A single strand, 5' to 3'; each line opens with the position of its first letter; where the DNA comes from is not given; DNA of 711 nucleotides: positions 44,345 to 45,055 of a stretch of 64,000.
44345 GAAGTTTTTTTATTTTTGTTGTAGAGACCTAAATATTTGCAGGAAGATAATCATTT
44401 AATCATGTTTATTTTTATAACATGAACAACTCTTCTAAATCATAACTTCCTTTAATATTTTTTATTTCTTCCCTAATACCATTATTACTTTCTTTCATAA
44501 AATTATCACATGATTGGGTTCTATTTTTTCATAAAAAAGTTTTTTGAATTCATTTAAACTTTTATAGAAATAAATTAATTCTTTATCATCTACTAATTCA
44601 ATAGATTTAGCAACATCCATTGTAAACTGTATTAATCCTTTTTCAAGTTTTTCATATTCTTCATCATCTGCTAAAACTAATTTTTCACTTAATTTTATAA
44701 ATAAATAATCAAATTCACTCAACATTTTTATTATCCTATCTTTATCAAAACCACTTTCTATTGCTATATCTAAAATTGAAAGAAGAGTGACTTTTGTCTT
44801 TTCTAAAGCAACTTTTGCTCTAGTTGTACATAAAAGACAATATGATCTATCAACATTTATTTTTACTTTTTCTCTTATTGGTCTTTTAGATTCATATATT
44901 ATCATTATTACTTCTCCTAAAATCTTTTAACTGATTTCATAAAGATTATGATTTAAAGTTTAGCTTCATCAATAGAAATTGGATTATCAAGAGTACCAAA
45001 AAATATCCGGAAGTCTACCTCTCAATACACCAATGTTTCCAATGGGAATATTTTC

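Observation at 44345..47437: Imperfect ~100-bp inverted repeats bracket a 2.8-kb cassette of orphan and broken genes, with no recombinase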

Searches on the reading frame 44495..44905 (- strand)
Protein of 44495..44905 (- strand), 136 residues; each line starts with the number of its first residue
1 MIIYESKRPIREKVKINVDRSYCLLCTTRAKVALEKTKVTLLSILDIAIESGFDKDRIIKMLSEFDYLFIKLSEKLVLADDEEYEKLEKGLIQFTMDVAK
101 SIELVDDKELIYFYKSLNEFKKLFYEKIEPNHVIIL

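Call 6: search_protein_families(library=pfam, proteins=[window:44495-44905:-], max_evalue=0.01)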
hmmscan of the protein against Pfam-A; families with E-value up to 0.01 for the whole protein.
window:44495-44905:- (136 aa): 0 families

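Call 9: find_encoding_contigs(protein=window:44495-44905:-, flank=10000, max_places=10)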
Protein window:44495-44905:- (136 aa): 1 contig read that carries it; 1 place shown.
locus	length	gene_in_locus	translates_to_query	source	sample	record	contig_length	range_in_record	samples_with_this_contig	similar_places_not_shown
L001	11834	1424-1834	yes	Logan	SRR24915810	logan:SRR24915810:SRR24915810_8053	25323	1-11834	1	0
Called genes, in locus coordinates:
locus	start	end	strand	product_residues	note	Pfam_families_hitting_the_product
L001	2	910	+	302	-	?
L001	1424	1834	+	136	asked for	-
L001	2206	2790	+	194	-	-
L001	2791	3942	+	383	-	PF03841:SelA, PF22583:UPF0425_C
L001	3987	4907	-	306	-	PF03099:BPL_LplA_LipB, PF02237:BPL_C (faint)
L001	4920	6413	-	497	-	PF00289:Biotin_carb_N, PF01071:GARS_A (weak), PF02655:ATP-grasp_3 (faint), PF02786:CPSase_L_D2, PF07478:Dala_Dala_lig_C, PF08443:RimK (faint), PF02785:Biotin_carb_C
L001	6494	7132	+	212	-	PF05175:MTS, PF06325:PrmA, PF13847:Methyltransf_31, PF13649:Methyltransf_25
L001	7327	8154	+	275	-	PF02598:Methyltrn_RNA_3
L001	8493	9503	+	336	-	PF00297:Ribosomal_L3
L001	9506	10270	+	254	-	PF00573:Ribosomal_L4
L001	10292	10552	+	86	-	PF00276:Ribosomal_L23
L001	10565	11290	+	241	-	PF00181:Ribosomal_L2_N, PF03947:Ribosomal_L2_C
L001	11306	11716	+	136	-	PF00203:Ribosomal_S19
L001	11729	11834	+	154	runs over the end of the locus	PF00237:Ribosomal_L22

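Call 24: find_homologous_proteins(query=window:44495-44905:-, max_evalue=0.001)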
Query window:44495-44905:- (136 aa): 1 proteins with E <= 0.001 among 20 candidates.
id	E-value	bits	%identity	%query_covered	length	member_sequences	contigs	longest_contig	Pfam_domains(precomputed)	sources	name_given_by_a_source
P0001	2.0e-77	276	100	100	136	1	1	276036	-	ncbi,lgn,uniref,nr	ncbi:MAG: hypothetical protein Q4P18_04630 [Methanobrevibacter sp.]|uniref:hypothetical protein n=1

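Call 42: search_protein_families(library=padloc, proteins=[window:44495-44905:-], max_evalue=0.01)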
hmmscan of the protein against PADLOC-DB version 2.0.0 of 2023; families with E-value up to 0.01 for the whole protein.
window:44495-44905:- (136 aa): 1 family
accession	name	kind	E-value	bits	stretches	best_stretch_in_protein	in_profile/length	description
PDLC03754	RT_UG17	-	0.0017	15.3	1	25-119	225-313/429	DRT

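Call 53: predict_structure(protein=window:44495-44905:-)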
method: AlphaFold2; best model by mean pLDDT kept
length: 136 residues; sequences in the alignment: 1
mean_pLDDT: 57.1   pTM: 0.44
mean pLDDT of the five models: 57.1, 51.6, 46.9, 41.7, 34.0
residues with pLDDT >= 90: 0; 70-90: 6; 50-70: 99; < 50: 31
segments of 3 or more residues with pLDDT < 50: 1-22, 131-136
pLDDT, mean of each block of 10 residues (from residue 1): 30 37 56 66 66 66 65 65 70 64 54 62 58 31
secondary structure, 60 per line:
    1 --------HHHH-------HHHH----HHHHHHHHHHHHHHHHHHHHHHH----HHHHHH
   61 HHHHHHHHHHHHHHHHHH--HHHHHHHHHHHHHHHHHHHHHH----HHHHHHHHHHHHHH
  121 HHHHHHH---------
elements in order: H9-12 H20-23 H28-50 H55-78 H81-102 H107-127

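Call 55: search_protein_representatives(protein=window:44495-44905:-)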
Query: 136 residues. Proteins with E-value up to 0.001 (for the whole library): 1; up to 1e-10: 1; up to 1e-30: 1. The best 1 are listed.
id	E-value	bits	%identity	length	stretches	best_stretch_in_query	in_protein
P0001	6.4e-78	275.5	100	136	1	1-136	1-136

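Call 67: search_protein_families(library=ncbifam, proteins=[window:44495-44905:-], max_evalue=0.01)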
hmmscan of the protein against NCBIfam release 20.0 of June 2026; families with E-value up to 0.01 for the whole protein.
window:44495-44905:- (136 aa): 0 families

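Call 68: search_protein_families(library=phrogs, proteins=[window:44495-44905:-], max_evalue=0.01)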
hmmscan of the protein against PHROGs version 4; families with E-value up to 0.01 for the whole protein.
window:44495-44905:- (136 aa): 0 families

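Call 72: search_solved_structures(query=window:44495-44905:-, max_evalue=1)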
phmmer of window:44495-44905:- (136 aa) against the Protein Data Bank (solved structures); distinct sequences matched with E-value up to 1: 3.
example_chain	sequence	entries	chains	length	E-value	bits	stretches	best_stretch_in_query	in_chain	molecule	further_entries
9r3e_B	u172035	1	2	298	0.31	14.9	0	86-125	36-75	Protein FAM118B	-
9r0p_B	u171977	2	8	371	0.5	14.2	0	86-125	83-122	Protein FAM118B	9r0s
2e3u_A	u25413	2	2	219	0.96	13.3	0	11-80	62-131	Hypothetical protein PH1566 | Putative uncharacterized protein PH1566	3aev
